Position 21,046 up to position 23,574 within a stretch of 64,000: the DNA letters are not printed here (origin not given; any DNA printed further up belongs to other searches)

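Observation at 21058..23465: IS element with about 20-bp imperfect terminal inverted repeats and an unusually long (742 aa) IS4-like DDE transposase; its right end supplies the last 7 codons and the stop of hspQ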

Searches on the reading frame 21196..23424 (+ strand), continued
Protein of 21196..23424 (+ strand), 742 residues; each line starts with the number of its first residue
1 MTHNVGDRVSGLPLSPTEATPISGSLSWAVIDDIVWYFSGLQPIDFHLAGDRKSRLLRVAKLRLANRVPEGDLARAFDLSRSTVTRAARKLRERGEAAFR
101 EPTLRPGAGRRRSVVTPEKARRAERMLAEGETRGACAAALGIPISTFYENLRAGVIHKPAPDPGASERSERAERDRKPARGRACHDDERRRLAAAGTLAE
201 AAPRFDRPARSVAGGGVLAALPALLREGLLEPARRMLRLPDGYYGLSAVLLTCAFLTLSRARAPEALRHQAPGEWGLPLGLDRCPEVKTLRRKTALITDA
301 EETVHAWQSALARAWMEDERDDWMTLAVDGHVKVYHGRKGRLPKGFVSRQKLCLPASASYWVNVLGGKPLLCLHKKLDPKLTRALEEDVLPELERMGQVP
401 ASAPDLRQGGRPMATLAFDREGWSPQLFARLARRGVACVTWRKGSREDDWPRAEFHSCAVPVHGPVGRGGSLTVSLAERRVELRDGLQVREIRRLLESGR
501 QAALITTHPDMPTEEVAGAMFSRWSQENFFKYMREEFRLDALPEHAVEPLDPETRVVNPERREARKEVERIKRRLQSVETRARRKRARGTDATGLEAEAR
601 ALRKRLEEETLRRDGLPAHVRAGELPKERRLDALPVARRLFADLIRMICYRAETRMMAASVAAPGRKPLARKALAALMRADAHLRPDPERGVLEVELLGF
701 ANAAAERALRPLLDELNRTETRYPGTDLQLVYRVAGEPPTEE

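Call 15: find_related_loci(query=A1, collection=genome_contigs, flank=3000)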
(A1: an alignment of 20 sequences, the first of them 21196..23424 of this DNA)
Query A1 (742 aa) in genome_contigs; peptide patterns used: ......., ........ (x = any residue, [..] = any of these).
600 stretches matched a pattern (row limit reached: there are more); 551 encode a relative of the query (tblastn E <= 1e-3); the best 80 are kept; 80 distinct loci.
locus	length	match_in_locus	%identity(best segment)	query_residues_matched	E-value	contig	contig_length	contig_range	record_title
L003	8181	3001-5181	61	12-742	0e+0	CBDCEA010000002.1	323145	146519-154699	MAG: Alphaproteobacteria bacterium isolate acfa3c97-71bc-419c-b48f-b1c48e78630c genome assembly, contig: contig_2, whole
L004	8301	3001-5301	54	12-739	0e+0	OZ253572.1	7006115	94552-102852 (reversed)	MAG: Spirochaetia bacterium isolate 72bb51b6-cb5f-447a-8604-6b23f49a98cc genome assembly, chromosome: 1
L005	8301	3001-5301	54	12-739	0e+0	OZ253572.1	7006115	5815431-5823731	MAG: Spirochaetia bacterium isolate 72bb51b6-cb5f-447a-8604-6b23f49a98cc genome assembly, chromosome: 1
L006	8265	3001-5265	54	9-739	0e+0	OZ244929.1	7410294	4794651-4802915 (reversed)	MAG: Spirochaetia bacterium isolate 8068e3ae-2514-4771-9ed6-15a7f5772894 genome assembly, chromosome: 1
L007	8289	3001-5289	53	1-741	0e+0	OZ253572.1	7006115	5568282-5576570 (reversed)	MAG: Spirochaetia bacterium isolate 72bb51b6-cb5f-447a-8604-6b23f49a98cc genome assembly, chromosome: 1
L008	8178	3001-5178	55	12-741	0e+0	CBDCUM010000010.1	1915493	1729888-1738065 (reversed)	MAG: Rhodobacterales bacterium isolate 54aa7a54-9c23-45b2-b241-321a049084e4 genome assembly, contig: contig_10, whole ge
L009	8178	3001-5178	54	12-741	0e+0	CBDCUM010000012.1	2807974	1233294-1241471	MAG: Rhodobacterales bacterium isolate 54aa7a54-9c23-45b2-b241-321a049084e4 genome assembly, contig: contig_12, whole ge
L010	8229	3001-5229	58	1-742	0e+0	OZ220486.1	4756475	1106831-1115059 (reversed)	MAG: Paracoccaceae bacterium isolate 33ed5a6f-aecc-422c-bc57-cca9576b36f1 genome assembly, chromosome: 1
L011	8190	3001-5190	50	9-734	0e+0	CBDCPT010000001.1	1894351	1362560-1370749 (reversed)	MAG: Arenicellales bacterium isolate fadde0ce-b209-473f-868c-ec93306c25c8 genome assembly, contig: contig_1, whole genom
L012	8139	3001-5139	52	12-734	0e+0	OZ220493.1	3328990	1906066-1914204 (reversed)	MAG: Arenicellales bacterium isolate 47beb661-ae7e-4fa4-8a93-5fda29c9c754 genome assembly, chromosome: 1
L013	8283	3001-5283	50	7-737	0e+0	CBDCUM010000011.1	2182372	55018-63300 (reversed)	MAG: Rhodobacterales bacterium isolate 54aa7a54-9c23-45b2-b241-321a049084e4 genome assembly, contig: contig_11, whole ge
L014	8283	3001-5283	50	7-737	0e+0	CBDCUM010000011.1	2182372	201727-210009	MAG: Rhodobacterales bacterium isolate 54aa7a54-9c23-45b2-b241-321a049084e4 genome assembly, contig: contig_11, whole ge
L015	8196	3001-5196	49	11-737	0e+0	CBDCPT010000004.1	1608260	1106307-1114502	MAG: Arenicellales bacterium isolate fadde0ce-b209-473f-868c-ec93306c25c8 genome assembly, contig: contig_4, whole genom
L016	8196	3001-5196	49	11-737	0e+0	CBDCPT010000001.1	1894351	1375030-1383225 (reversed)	MAG: Arenicellales bacterium isolate fadde0ce-b209-473f-868c-ec93306c25c8 genome assembly, contig: contig_1, whole genom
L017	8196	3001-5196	49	11-737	0e+0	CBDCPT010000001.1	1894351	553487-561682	MAG: Arenicellales bacterium isolate fadde0ce-b209-473f-868c-ec93306c25c8 genome assembly, contig: contig_1, whole genom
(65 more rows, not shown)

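Call 18: list_cluster_members(proteins=[P0003, P0002, P0006, P0070])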
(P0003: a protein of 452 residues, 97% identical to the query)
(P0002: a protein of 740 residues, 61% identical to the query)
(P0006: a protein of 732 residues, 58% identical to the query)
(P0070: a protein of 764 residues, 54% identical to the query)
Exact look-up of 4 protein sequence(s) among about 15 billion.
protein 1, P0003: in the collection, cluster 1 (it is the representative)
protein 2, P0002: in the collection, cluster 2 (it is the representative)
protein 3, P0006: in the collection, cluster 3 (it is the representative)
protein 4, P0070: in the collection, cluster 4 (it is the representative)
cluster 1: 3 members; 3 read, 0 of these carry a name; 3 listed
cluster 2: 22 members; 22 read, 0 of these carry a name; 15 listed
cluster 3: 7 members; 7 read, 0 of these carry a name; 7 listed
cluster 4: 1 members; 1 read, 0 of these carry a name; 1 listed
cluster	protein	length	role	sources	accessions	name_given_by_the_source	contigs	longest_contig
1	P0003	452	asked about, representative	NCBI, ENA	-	-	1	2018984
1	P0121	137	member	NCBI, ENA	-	-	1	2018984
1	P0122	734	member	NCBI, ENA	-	-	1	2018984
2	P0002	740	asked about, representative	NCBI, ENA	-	-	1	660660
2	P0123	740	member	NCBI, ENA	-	-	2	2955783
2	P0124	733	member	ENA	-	-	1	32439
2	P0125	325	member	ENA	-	-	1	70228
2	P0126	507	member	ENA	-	-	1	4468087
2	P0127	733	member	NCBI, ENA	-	-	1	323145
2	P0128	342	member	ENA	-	-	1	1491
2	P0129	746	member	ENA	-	-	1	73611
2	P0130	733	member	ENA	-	-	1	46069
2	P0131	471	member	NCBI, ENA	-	-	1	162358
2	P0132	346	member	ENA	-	-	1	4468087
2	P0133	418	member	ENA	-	-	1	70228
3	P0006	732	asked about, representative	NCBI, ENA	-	-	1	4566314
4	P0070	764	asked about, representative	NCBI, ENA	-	-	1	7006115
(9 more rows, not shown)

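Call 20: find_encoding_contigs(protein=P0122, flank=5000, max_places=6)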
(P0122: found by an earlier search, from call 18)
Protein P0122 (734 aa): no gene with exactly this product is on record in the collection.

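Call 23: search_solved_structures(query=A1, max_evalue=10, show_alignments=2)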
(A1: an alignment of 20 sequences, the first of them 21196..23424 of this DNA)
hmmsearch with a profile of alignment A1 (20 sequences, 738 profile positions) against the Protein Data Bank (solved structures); distinct sequences matched with E-value up to 10: 15.
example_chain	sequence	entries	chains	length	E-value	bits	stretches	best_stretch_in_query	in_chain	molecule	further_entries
7bhy_A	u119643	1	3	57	0.0028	19.2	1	41-88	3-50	Deoxyribonucleoside regulator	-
4tko_B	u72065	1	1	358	0.0043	18.5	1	530-615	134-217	EmrA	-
2lvs_A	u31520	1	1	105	0.017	16.6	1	57-139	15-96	Putative uncharacterized protein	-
8r7y_A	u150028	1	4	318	0.09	14.2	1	44-89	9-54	Deoxyribonucleoside regulator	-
3bpv_A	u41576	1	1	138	0.12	13.7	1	48-105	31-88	Transcriptional regulator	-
3bpx_A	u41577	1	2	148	0.14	13.6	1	48-104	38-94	Transcriptional regulator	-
1lj9_A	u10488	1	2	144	0.33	12.3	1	41-88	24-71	transcriptional regulator SlyA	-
2w48_A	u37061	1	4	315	0.75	11.1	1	43-89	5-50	SORBITOL OPERON REGULATOR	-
4dci_A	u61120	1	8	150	1.1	10.6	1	536-621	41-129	uncharacterized protein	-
2hfd_A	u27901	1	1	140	1.3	10.3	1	299-324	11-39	Hydrogenase-1 operon protein hyaE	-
2qgv_A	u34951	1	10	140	1.4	10.3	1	299-324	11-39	Hydrogenase-1 operon protein hyaE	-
6nuk_A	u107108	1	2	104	2.1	9.7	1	546-616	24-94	Ferredog-Diesel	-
4xa6_A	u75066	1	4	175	7.6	7.8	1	551-619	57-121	Gp7-MYH7(1777-1855)-EB1 chimera protein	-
9oc3_F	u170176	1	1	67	7.7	7.8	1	565-612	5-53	Protein FosB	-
5vpa_A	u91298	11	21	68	8.4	7.7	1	565-612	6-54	Protein fosB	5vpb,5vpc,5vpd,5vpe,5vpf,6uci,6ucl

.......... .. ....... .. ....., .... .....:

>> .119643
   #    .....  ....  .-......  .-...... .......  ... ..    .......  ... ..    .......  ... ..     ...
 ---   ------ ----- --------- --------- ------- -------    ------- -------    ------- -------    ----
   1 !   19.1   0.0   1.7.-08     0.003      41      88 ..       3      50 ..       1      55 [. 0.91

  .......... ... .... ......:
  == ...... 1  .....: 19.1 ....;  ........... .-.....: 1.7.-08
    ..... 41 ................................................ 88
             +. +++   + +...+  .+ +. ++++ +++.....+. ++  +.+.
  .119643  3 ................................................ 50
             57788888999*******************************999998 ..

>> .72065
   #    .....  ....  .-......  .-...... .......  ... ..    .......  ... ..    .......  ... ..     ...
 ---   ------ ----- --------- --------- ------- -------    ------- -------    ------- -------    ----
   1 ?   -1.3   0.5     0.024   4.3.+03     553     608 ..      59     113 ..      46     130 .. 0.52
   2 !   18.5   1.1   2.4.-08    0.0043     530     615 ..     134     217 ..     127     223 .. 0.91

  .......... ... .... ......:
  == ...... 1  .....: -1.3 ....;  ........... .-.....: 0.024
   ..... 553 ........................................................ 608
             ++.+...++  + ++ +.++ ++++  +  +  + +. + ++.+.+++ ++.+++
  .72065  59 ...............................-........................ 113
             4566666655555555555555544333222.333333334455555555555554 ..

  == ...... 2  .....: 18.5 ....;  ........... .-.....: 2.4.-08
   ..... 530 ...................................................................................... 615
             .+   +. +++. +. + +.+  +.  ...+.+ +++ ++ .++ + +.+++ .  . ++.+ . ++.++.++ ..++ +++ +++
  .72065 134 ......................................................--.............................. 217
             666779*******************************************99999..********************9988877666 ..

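Call 28: search_dna_similar(query=window:21196-23424:+, collection=plasmids, mode=protein, max_rows=25)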
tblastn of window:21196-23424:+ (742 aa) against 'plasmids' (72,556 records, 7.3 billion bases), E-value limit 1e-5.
No match.

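Call 29: search_dna_similar(query=window:21196-23424:+, collection=plasmids, mode=protein, max_rows=25, max_evalue=10)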
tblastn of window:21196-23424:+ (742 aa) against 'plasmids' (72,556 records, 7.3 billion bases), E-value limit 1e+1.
Records with a match: 19; places in all: 19; records where one place covers at least 80% of the query: 0.
Best place of each record, by identity: <60% 19.
By first word of the organism name: Tetragenococcus 3; Streptomyces 2; Sphingobium 2; Rhizobium 2; Paenibacillus 1; Aeromonas 1; Alkalihalophilus 1; Methylobacter 1; Sphingopyxis 1; Escherichia 1; and 4 more.
By predicted mobility (MOB-suite, as given by PLSDB): non-mobilizable 12; mobilizable 4; conjugative 3.
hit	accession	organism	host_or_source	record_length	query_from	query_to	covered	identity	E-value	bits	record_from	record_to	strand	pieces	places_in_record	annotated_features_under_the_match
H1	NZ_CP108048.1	Streptomyces sp. NBC_00289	-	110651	274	584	42%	24.3%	3e-1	42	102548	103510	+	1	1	putative transposase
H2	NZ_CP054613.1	Paenibacillus cellulosilyticus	cell culture,soil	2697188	376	539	22%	24.9%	2e-2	46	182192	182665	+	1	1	none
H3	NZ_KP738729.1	Aeromonas sp. Ne-1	-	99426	381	539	21%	24.4%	6e-1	41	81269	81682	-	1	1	IS4 family transposase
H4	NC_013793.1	Alkalihalophilus pseudofirmus OF4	-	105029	414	547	18%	24.8%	5e+0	38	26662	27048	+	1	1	IS4 family transposase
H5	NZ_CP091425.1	Methylobacter sp. YRD-M1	isolate,wetland soil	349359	69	153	11%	32.9%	3e-1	42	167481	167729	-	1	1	none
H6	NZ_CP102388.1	Sphingopyxis sp. DBS4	soil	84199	91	153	8%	44.4%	1e+0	40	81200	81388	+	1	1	none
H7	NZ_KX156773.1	Escherichia coli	-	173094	91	154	9%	41.5%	1e+0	40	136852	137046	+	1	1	recombinase family protein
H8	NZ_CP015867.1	Streptomyces parvulus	-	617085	72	151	11%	31.9%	8e+0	38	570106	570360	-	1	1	GntR family transcriptional regulator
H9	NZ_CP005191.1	Sphingobium sp. MI1205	-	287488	91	151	8%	41.0%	5e+0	38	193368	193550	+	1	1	recombinase family protein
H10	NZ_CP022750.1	Sphingobium xenophagum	cell culture,electronic ...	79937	91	151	8%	41.0%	6e+0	38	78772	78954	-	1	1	recombinase family protein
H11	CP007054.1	Opitutaceae bacterium TAV5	-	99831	108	163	8%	36.8%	6e+0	38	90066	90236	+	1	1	mucin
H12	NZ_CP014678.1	Kozakia baliensis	palm brown sugar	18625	111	154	6%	43.2%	6e+0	38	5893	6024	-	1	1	recombinase family protein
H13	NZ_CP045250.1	Pantoea sp. JZ2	Tribulus terrestris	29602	109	151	6%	44.2%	3e+0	39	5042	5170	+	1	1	recombinase family protein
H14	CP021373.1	Rhizobium sp. ACO-34A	Agave americana L.,cell ...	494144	488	539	7%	36.5%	3e-2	46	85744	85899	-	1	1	IS4 family transposase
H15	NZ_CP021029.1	Rhizobium sp. TAL182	Phaseolus vulgaris,cell culture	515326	489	539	7%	31.4%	4e+0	39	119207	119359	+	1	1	IS4 family transposase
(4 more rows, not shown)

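Call 30: search_protein_families(library=phrogs, proteins=[window:21196-23424:+], max_evalue=1)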
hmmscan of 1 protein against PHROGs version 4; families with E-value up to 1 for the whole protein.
window:21196-23424:+ (742 aa): 9 families
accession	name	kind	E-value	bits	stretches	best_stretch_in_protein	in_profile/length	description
phrog_10724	-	unknown function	0.0013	19.1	1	61-95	24-59/253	-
phrog_664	-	DNA, RNA and nucleotide metabolism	0.0021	18.9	2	107-230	75-184/210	DNA binding protein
phrog_20467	-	DNA, RNA and nucleotide metabolism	0.0027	18.6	1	111-152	59-100/112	HNH endonuclease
phrog_125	-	DNA, RNA and nucleotide metabolism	0.025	15.1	1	106-168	154-217/254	DNA invertase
phrog_4291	-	DNA, RNA and nucleotide metabolism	0.13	11.5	1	110-152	864-906/909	RNA-dependent RNA polymerase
phrog_23272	-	unknown function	0.23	12.4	1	477-524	10-54/66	-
phrog_9285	-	unknown function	0.28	10.9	1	70-96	54-80/466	-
phrog_6034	-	unknown function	0.3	11.8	1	507-579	29-99/164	-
phrog_4949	-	unknown function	0.89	9.6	0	539-622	139-225/447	-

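Call 39: search_protein_representatives(protein=window:21196-23424:+)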
Query: 742 residues. Proteins with E-value up to 0.001 (for the whole library): 3560; up to 1e-10: 1764; up to 1e-30: 464. The best 150 are listed.
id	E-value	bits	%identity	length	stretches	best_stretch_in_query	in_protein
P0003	1.2e-278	943.0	97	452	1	185-626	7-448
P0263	5.7e-196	669.6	51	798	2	162-734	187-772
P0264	3.3e-193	660.5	49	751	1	11-737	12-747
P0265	7.8e-170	583.2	48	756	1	12-735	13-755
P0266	9.6e-165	566.4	62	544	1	205-628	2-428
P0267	9.9e-152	523.4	48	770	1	13-738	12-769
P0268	1.2e-146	506.6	43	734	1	32-737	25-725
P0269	2.9e-146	505.4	46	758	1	164-735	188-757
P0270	2.9e-142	492.1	44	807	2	161-739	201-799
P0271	1.1e-132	460.4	50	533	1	260-737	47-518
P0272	2.1e-121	423.2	52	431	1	333-736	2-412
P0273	4.3e-121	422.1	40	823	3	411-739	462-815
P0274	1.2e-119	417.4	40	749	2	156-669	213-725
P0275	3.5e-119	415.8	50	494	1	216-584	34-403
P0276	2.3e-118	413.1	57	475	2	115-533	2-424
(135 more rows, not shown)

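Call 52: predict_structure(alignment_id=A3)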
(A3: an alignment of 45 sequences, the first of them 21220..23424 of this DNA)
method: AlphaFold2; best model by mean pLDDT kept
length: 734 residues; sequences in the alignment: 45
mean_pLDDT: 90.9   pTM: 0.80
mean pLDDT of the five models: 90.9, 89.7, 89.2, 86.9, 86.3
residues with pLDDT >= 90: 566; 70-90: 127; 50-70: 28; < 50: 13
segments of 3 or more residues with pLDDT < 50: 96-104
pLDDT, mean of each block of 10 residues (from residue 1): 67 93 95 93 95 96 96 96 94 59 62 88 78 86 83 72 89 89 95 95 95 98 96 97 97 89 94 96 96 95 93 87 93 91 93 92 95 95 94 95 95 94 97 83 96 89 94 92 96 95 96 75 92 89 95 96 98 96 94 98 97 95 95 97 94 71 92 96 96 82 94 97 87 50
secondary structure, 60 per line:
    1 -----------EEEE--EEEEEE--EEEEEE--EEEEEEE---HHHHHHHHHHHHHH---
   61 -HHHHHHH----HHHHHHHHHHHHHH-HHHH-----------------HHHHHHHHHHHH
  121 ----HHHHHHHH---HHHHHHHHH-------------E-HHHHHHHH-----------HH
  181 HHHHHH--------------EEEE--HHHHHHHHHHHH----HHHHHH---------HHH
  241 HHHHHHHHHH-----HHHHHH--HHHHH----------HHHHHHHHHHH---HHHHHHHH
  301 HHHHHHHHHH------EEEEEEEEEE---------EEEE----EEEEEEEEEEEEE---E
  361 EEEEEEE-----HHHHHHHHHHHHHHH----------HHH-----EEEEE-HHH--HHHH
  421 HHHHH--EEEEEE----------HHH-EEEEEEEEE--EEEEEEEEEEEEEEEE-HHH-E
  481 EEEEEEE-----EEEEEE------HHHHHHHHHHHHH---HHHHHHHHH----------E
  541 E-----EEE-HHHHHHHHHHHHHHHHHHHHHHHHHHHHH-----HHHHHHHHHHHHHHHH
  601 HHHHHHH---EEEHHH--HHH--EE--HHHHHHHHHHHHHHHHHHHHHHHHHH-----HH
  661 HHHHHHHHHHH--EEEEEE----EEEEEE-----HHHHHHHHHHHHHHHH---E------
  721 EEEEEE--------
elements in order (helices of 4 or more, strands of 3 or more residues): E12-15 E18-23 E26-31 E34-40 H44-57 H62-68 H73-86 H88-91 H109-120 H125-132 H136-144 H160-167 H179-186 E201-204 H207-218 H223-228 H238-250 H256-261 H264-268 H279-289 H293-310 E317-326 E336-339 E344-356 E360-367 H373-387 E406-410 H417-425 E428-433 E448-456 E459-474 E480-487 E493-498 H505-517 H521-529 E547-549 H551-579 H585-607 E611-613 H628-653 H659-671 E674-679 E684-689 H695-710 E721-726
